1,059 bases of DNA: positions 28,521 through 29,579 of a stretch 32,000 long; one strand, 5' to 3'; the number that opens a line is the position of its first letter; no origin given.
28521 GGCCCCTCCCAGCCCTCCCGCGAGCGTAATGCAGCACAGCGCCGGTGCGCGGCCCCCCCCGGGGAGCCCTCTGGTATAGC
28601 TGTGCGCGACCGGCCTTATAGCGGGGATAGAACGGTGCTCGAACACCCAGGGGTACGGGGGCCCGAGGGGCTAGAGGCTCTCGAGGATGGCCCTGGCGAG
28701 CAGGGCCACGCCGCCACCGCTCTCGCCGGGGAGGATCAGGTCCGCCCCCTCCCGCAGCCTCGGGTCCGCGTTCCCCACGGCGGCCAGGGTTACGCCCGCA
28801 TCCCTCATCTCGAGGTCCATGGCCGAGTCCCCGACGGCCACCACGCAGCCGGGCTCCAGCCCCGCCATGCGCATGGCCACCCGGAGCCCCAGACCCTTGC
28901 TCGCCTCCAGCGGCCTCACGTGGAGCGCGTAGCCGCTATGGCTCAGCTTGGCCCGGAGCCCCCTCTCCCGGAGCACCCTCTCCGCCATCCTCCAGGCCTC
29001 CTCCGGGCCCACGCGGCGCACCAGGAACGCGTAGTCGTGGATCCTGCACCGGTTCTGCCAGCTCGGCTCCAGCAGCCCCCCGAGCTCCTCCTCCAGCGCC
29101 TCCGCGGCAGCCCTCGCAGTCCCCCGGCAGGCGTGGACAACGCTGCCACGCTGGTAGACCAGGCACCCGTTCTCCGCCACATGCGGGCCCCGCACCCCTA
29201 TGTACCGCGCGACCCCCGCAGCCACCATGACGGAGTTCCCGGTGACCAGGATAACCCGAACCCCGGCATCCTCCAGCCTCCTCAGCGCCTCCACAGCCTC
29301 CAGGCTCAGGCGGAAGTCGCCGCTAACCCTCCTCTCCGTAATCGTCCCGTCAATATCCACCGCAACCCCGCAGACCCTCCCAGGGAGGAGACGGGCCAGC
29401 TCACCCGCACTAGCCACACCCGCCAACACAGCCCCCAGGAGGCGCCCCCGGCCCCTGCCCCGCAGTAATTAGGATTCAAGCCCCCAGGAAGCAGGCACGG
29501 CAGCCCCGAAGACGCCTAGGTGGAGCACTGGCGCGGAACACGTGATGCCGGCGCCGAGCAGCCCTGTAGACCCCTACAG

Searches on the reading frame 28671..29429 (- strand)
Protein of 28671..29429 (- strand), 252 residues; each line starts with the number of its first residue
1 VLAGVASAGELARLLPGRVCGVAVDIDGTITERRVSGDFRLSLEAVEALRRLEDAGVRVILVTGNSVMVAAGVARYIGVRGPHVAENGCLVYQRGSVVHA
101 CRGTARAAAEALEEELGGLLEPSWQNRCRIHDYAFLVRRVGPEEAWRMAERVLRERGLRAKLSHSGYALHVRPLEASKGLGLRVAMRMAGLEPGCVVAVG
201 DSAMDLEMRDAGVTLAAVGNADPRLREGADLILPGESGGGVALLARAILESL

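Call 3: search_protein_families(library=pfam, proteins=[window:28671-29429:-], max_evalue=0.1)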
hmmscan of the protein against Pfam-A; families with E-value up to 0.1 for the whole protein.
window:28671-29429:- (252 aa): 6 families
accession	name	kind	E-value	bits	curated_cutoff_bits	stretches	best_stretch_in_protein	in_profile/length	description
PF08282.18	Hydrolase_3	-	8.3e-20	72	20.9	2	22-110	1-86/255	haloacid dehalogenase-like hydrolase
PF00702.32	Hydrolase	-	7.1e-10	40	26.4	2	147-208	126-186/191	haloacid dehalogenase-like hydrolase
PF05116.19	S6PP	-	7e-08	32.8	20.3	1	52-225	31-213/247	Sucrose-6F-phosphate phosphohydrolase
PF12710.13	HAD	-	2.2e-06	28.7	27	1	44-115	89-166/189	haloacid dehalogenase-like hydrolase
PF13344.12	Hydrolase_6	-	0.00033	21.1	27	1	23-76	2-50/101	Haloacid dehalogenase-like hydrolase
PF24694.1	LNS2_PITM1-3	-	0.01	16.3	27.7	1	22-77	1-58/124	PITM 1-3, LNS2 domain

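Call 5: search_protein_families(library=ncbifam, proteins=[window:28671-29429:-], max_evalue=0.1)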
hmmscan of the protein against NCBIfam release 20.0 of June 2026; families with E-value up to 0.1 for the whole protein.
window:28671-29429:- (252 aa): 34 families (the best 25 are shown)
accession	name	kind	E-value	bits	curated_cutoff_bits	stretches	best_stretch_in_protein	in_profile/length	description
NF002245.0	PRK01158.1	equivalog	1.8e-41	142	198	1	22-243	6-223/233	phosphoglycolate phosphatase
TIGR01487.1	Pglycolate_arch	equivalog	1.7e-38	132.6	122.75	1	22-242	4-212/215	phosphoglycolate phosphatase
TIGR01482.1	SPP-subfamily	subfamily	1.7e-24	86.6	107.15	1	22-250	1-222/225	sucrose-phosphate phosphatase subfamily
TIGR01484.1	HAD-SF-IIB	subfamily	2.4e-16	60.5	41.8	2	22-101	2-78/221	HAD-IIB family hydrolase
TIGR00099.1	Cof-subfamily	subfamily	3.7e-15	56.2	137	2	163-242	174-253/256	Cof-type HAD-IIB family hydrolase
NF007821.0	PRK10530.1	equivalog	1.2e-10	41.1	274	2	147-242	170-264/272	pyridoxal phosphatase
NF007806.0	PRK10513.1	equivalog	1.5e-09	37.7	273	2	164-243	183-262/270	sugar-phosphatase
TIGR01486.1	HAD-SF-IIB-MPGP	subfamily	1.5e-09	37.5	164.75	1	24-93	4-69/257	mannosyl-3-phosphoglycerate phosphatase family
TIGR02461.1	osmo_MPG_phos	equivalog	4.1e-08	33.6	244.35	1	24-93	4-68/227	mannosyl-3-phosphoglycerate phosphatase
NF011705.0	PRK15126.1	equivalog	7.6e-08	32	336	2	23-112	6-92/272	HMP-PP phosphatase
NF045966.1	YcsE_rel_Pase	equivalog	3.7e-06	26.6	220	1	168-233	182-247/265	YcsE-related riboflavin metabolism phosphatase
TIGR01488.1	HAD-SF-IB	subfamily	1.6e-05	25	45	0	149-209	118-174/177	HAD-IB family phosphatase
TIGR02471.1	sucr_syn_bact_C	equivalog_domain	1.9e-05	24.3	209.75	1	148-227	129-209/236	sucrose-phosphate synthase, sucrose phosphatase-like domain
TIGR01662.1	HAD-SF-IIIA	subfamily_domain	3.8e-05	23.8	44.6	1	22-66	3-51/141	HAD-IIIA family hydrolase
NF001217.0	PRK00192.1-4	equivalog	5.9e-05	22.7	373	1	22-93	11-77/265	mannosyl-3-phosphoglycerate phosphatase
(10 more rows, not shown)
